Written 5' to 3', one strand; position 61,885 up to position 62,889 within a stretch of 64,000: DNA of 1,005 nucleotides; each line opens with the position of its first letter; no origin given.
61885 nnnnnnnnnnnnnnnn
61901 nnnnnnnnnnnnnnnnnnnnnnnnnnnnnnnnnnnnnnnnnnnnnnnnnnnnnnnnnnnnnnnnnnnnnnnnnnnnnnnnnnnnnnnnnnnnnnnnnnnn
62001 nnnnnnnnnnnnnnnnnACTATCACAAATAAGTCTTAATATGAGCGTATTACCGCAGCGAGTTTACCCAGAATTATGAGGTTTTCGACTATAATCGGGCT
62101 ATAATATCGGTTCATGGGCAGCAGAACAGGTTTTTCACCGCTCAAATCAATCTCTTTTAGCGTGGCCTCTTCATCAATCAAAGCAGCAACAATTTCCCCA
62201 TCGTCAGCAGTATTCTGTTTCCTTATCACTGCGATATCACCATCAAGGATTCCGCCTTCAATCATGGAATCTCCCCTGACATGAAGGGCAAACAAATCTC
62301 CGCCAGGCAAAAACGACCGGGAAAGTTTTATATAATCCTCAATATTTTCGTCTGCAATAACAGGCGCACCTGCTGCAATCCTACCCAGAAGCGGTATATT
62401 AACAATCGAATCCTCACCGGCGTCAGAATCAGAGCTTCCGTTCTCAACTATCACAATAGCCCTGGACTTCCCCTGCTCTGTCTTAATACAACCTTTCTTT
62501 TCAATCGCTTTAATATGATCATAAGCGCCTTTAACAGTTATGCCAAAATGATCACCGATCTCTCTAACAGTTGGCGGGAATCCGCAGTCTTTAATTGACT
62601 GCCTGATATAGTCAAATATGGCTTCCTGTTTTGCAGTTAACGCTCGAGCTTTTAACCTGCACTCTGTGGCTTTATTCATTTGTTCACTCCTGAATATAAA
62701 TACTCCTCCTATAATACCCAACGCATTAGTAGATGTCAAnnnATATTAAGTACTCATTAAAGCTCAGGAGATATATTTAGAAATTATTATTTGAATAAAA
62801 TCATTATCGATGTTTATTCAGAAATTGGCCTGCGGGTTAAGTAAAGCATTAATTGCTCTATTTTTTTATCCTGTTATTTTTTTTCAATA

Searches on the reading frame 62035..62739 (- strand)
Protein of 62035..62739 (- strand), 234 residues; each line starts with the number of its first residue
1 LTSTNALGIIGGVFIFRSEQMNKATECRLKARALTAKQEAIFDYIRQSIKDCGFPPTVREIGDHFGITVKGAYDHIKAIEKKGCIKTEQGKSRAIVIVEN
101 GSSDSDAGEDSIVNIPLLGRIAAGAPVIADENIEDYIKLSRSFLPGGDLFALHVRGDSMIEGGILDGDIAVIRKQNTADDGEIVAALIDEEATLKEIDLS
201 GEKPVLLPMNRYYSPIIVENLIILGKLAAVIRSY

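Call 72: search_protein_families(library=pfam, proteins=[window:62035-62739:-], max_evalue=0.00001)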
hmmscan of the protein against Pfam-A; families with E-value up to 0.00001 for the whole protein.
window:62035-62739:- (234 aa): 2 families
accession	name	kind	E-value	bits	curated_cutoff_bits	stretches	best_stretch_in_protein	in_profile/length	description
PF00717.28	Peptidase_S24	-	9.1e-29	100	23.3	1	116-227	1-115/116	Peptidase S24-like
PF01726.22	LexA_DNA_bind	-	8.1e-18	64.4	23.7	1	32-94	2-65/65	LexA DNA binding domain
